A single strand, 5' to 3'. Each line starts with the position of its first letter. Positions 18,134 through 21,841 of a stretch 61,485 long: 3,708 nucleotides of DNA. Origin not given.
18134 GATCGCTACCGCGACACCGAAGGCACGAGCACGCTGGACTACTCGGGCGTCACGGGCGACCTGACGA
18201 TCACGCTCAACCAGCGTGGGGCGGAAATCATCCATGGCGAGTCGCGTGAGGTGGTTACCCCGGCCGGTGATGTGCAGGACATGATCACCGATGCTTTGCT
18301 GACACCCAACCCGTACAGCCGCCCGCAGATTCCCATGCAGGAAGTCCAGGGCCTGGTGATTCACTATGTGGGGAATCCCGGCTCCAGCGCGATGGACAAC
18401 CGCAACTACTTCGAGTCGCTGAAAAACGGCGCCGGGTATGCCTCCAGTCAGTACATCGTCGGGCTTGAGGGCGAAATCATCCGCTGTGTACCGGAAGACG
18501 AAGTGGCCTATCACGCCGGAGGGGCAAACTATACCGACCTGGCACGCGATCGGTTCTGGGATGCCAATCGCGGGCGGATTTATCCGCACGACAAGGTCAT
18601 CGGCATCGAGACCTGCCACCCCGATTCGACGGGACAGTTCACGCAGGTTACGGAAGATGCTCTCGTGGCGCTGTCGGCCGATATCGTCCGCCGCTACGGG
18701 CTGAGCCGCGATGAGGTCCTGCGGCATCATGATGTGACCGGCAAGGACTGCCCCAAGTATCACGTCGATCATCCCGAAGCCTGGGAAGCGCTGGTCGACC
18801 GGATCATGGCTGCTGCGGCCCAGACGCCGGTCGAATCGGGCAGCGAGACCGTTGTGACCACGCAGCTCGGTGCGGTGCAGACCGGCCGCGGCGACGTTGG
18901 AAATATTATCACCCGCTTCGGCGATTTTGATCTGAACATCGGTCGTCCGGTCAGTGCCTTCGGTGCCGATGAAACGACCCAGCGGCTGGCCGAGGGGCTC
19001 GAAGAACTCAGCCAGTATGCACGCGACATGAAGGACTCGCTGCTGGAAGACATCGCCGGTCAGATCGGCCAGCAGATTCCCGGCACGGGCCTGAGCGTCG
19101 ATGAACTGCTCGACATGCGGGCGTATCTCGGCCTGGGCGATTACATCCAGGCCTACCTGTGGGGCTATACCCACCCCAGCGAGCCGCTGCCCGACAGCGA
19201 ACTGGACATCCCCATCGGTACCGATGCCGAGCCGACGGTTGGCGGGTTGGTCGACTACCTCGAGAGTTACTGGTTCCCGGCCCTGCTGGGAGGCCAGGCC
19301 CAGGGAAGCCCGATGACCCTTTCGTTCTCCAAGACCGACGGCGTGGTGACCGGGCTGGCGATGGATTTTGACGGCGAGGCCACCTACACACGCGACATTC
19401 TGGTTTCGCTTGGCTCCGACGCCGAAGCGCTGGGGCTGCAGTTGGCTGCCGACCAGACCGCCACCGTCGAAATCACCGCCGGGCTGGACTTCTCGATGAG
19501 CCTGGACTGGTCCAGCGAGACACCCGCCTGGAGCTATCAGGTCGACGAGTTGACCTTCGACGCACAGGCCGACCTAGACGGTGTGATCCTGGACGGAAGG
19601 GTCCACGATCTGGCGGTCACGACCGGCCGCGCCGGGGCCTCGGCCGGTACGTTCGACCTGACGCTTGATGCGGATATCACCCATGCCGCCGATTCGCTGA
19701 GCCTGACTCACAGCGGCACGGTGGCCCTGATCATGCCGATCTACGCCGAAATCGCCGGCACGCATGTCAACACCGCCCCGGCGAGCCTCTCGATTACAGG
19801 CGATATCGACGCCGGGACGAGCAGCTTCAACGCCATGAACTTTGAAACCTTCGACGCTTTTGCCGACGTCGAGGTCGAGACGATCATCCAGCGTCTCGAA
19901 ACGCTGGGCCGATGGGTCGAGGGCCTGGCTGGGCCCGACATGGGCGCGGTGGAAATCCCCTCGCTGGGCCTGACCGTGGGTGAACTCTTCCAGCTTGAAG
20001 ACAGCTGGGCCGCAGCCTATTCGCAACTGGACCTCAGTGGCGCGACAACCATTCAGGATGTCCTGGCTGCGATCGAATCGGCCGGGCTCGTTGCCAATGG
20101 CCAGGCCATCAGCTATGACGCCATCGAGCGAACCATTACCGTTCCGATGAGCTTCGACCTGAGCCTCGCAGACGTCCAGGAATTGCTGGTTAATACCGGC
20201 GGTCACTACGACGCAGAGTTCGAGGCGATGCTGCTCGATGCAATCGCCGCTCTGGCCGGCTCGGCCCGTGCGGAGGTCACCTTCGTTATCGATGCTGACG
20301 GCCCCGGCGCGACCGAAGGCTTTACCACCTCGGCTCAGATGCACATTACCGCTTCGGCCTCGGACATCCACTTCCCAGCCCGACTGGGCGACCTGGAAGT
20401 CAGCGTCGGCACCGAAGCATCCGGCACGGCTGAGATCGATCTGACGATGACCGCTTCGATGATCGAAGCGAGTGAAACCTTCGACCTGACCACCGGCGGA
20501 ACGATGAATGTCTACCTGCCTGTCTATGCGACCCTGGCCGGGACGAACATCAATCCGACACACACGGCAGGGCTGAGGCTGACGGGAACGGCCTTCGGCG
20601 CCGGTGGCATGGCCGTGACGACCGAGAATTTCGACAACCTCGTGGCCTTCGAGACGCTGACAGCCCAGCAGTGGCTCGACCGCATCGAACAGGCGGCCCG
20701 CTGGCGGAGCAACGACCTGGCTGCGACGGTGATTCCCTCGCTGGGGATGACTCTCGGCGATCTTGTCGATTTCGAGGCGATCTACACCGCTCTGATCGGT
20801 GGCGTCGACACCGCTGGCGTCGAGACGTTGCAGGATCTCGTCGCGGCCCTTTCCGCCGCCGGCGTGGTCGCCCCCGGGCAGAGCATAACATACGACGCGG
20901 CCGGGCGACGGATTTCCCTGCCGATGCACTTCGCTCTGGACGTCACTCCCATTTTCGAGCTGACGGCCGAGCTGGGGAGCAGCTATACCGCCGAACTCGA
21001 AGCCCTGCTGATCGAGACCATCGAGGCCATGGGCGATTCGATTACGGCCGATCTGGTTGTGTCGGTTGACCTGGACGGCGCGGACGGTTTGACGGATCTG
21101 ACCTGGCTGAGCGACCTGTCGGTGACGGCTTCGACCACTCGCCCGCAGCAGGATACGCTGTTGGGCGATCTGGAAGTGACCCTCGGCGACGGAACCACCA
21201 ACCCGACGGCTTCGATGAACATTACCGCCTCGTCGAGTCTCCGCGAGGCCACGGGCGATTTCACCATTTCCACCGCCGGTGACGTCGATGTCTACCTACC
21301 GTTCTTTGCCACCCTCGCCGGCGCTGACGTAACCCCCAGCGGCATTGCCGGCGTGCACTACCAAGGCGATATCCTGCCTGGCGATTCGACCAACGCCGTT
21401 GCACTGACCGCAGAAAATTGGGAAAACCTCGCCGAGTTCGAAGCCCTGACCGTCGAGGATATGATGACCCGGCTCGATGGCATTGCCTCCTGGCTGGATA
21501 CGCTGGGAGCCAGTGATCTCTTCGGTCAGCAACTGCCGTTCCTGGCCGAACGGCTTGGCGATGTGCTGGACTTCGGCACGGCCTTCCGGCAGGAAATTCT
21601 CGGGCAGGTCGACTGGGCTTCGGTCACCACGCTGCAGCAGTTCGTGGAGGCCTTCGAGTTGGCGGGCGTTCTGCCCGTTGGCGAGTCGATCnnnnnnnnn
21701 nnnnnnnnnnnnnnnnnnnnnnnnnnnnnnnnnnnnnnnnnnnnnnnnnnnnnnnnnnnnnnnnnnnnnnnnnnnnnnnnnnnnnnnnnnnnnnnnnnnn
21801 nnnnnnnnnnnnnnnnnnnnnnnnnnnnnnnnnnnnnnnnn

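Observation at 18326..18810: Intact-looking peptidoglycan amidase (Amidase_2) domain buried about 3,280 residues into a giant RTX protein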

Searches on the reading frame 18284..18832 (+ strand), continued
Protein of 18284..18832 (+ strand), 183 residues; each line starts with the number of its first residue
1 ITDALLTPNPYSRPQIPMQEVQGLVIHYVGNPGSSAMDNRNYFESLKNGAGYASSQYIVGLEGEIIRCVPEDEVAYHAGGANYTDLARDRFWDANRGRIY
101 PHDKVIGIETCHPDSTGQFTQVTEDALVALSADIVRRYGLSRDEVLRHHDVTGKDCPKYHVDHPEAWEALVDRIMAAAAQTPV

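Call 69: find_related_loci(query=window:18284-18832:+, collection=viral_contigs, flank=5000)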
Query window:18284-18832:+ (183 aa) in viral_contigs; peptide patterns used: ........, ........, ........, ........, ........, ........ (x = any residue, [..] = any of these).
16 stretches matched a pattern; 11 encode a relative of the query (tblastn E <= 1e-3); 11 distinct loci.
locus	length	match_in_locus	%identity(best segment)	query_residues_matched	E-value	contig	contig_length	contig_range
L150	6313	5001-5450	50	1-170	6e-51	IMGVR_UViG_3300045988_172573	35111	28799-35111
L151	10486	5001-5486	47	1-180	5e-52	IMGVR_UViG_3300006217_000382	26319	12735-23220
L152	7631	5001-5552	43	1-174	1e-44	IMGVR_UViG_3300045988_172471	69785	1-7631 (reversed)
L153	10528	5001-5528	44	5-170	2e-41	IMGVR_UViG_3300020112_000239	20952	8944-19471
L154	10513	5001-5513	43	1-164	2e-41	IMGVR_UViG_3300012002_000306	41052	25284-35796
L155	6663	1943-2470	38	1-174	2e-37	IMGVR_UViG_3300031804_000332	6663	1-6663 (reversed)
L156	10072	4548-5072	40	6-170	4e-37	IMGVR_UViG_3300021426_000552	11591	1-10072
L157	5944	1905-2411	39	1-167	7e-37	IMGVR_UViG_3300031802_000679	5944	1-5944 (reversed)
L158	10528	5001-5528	45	5-170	1e-43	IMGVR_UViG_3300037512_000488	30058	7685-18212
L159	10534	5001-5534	36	1-167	1e-27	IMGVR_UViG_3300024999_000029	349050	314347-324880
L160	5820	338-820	29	12-166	6e-16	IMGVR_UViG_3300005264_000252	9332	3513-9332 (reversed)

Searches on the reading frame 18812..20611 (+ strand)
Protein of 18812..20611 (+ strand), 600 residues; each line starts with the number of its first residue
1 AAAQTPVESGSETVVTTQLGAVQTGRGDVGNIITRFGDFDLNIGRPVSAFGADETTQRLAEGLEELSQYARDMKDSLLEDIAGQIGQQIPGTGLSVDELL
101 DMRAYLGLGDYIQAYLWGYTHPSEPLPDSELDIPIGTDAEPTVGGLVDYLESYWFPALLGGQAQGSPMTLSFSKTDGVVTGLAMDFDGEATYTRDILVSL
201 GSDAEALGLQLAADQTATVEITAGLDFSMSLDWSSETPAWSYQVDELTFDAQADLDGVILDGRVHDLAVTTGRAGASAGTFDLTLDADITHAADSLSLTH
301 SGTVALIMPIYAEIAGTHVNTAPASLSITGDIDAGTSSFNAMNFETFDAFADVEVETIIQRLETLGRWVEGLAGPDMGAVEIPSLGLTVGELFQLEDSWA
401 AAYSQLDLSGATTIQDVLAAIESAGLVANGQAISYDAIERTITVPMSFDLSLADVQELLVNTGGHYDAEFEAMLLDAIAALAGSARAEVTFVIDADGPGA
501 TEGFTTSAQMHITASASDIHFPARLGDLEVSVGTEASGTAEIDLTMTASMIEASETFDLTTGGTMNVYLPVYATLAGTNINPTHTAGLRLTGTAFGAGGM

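Call 65: predict_structure(alignment_id=A3)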
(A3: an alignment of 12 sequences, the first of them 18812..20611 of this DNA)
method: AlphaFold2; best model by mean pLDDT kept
length: 600 residues; sequences in the alignment: 12
mean_pLDDT: 69.7   pTM: 0.61
mean pLDDT of the five models: 69.7, 54.7, 53.5, 45.3, 42.1
residues with pLDDT >= 90: 42; 70-90: 307; 50-70: 168; < 50: 83
segments of 3 or more residues with pLDDT < 50: 1-52, 457-465, 499-503, 554-556, 582-584, 593-600
pLDDT, mean of each block of 10 residues (from residue 1): 29 24 26 26 33 60 74 78 79 83 78 81 70 72 74 73 63 72 77 83 85 81 80 69 77 85 91 82 86 67 90 87 86 80 86 86 79 61 57 77 87 92 86 87 86 56 54 69 75 69 53 66 68 59 61 53 58 62 52 42
secondary structure, 60 per line:
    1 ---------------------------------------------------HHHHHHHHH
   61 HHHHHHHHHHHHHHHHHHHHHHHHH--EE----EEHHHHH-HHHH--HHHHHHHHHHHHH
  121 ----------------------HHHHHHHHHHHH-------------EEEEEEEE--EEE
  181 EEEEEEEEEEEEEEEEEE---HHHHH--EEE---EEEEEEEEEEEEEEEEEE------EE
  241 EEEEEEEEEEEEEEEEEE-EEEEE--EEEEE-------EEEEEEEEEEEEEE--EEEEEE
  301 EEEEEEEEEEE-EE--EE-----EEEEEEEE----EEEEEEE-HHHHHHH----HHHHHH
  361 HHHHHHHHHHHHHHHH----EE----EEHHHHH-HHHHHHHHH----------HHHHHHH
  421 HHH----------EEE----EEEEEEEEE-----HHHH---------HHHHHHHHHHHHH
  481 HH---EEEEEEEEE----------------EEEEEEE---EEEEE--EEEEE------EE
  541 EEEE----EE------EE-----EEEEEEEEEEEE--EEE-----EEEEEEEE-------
elements in order: H52-85 H96-100 H102-105 H108-120 H143-154 E168-175 E178-198 H202-206 E209-211 E215-232 E239-258 E260-264 E267-271 E279-292 E295-311 E324-331 E336-342 H344-350 H355-376 H389-393 H395-403 H414-423 E434-436 E441-449 H455-458 H468-482 E486-494 E511-517 E521-525 E528-532 E539-544 E564-575 E578-580 E586-593

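Call 68: fold_search(model_id=the predicted structure, library=pdb)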
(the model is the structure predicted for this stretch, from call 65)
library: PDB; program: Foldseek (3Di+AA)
matches with E <= 10: 358; with E <= 0.001: 0
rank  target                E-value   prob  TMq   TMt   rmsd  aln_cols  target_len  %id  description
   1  7nyc_B                6.1e-02  0.04  0.06  0.06  37.4       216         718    7  cryoEM structure of 3C9-sMAC (released 2021-10-06)
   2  8sl0                  8.6e-02  0.06  0.06  0.12  26.0       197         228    9  Structure of a bacterial gasdermin slinky-like oligomer (released 2023-05-17)
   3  8b0f_D                1.4e-01  0.05  0.07  0.08  36.2       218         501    5  CryoEM structure of C5b8-CD59 (released 2023-02-22)
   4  9n2d_B                1.6e-01  0.13  0.10  0.15  32.6       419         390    8  Cryo-EM structure of an extended F. johnsoniae BAM complex, composite map (released 2025-07-09)
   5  7nyd_E                1.8e-01  0.04  0.06  0.07  31.4       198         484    7  cryoEM structure of 2C9-sMAC (released 2021-10-06)
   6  8b0h_D                1.8e-01  0.05  0.07  0.08  37.8       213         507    5  2C9, C5b9-CD59 cryoEM structure (released 2023-02-22)
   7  9gf0_E                2.1e-01  0.07  0.10  0.16  36.6       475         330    8  Cryo-EM Structure of Pentameric Outer Membrane Protein A from Bdellovibrio bacteriovorus (released 2025-07-09)
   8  6h03_B                2.4e-01  0.07  0.08  0.07  41.3       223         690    8  OPEN CONFORMATION OF THE MEMBRANE ATTACK COMPLEX (released 2018-12-19)
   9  9do6_F                2.5e-01  0.02  0.06  0.07  39.1       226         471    7  Membrane-spanning OlyA/PlyB pore complex focused refinement (released 2025-09-24)
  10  7nyc_E                2.6e-01  0.05  0.07  0.08  32.4       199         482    6  cryoEM structure of 3C9-sMAC (released 2021-10-06)
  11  8b0g_B                2.6e-01  0.03  0.06  0.05  42.9       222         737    7  2C9, C5b9-CD59 structure (released 2023-02-22)
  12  9do7_M                2.6e-01  0.02  0.06  0.07  39.6       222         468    8  Membrane-spanning OlyA/PlyB pore complex (released 2025-09-24)
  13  6ekv                  2.9e-01  0.03  0.09  0.08  30.3       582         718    9  Structure of OrfX2 from Clostridium botulinum A2 (released 2017-10-25)
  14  2gsk_A                3.5e-01  0.02  0.08  0.08  35.0       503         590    9  Structure of the BtuB:TonB Complex (released 2006-06-13)
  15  6h04_F                3.7e-01  0.02  0.06  0.06  43.5       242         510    7  Closed conformation of the Membrane Attack Complex (released 2018-12-19)
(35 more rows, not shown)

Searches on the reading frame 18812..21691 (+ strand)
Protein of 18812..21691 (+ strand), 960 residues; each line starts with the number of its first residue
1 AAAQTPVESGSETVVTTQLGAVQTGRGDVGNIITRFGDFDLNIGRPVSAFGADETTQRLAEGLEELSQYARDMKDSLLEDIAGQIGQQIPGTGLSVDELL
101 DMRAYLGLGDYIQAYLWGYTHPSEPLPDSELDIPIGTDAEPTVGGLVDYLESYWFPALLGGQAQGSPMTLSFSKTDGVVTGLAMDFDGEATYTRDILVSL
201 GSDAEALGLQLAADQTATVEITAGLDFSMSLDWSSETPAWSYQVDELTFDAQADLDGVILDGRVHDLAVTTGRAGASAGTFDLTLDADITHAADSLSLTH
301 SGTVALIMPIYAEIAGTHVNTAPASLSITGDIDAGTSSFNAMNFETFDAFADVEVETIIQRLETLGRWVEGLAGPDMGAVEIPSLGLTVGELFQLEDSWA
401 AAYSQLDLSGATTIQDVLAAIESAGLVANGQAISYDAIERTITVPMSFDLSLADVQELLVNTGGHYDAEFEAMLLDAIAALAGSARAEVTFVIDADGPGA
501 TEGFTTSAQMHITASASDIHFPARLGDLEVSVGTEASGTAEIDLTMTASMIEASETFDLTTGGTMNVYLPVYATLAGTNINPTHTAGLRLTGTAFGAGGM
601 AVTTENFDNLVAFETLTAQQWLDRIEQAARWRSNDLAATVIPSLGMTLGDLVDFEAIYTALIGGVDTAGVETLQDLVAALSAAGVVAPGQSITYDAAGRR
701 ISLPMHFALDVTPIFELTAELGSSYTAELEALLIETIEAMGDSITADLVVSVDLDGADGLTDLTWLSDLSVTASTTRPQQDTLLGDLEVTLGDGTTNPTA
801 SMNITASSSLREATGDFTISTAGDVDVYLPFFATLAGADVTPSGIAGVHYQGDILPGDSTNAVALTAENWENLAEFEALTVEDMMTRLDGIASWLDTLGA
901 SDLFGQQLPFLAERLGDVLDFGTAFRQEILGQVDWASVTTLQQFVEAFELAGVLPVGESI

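Call 35: search_protein_representatives(protein=window:18812-21691:+)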
Query: 960 residues. Proteins with E-value up to 0.001 (for the whole library): 77; up to 1e-10: 38; up to 1e-30: 2. The best 77 are listed.
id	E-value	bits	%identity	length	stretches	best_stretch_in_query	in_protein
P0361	1.6e-33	132.5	34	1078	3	824-960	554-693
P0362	2.7e-33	131.8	33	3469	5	55-455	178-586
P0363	8.1e-30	120.3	30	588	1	135-471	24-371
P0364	2.4e-29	118.7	31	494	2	82-277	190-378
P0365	2.8e-27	111.9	27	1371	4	56-318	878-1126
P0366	1.7e-26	109.2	28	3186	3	85-275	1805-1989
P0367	2.1e-26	109.0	32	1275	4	82-290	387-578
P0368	4.7e-26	107.8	30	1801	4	144-453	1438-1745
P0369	5.3e-25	104.3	28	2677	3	138-591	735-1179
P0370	3.2e-24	101.8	28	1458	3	799-935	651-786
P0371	1.1e-23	99.9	32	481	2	81-288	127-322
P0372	1.5e-23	99.5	29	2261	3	81-236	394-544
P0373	1.6e-23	99.5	26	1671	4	812-958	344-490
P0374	1.6e-23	99.4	29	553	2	66-279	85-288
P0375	5.3e-23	97.7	30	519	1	178-455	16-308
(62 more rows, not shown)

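Call 43: search_solved_structures(query=window:18812-21691:+, max_evalue=1)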
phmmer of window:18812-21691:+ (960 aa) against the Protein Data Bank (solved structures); distinct sequences matched with E-value up to 1: 0.
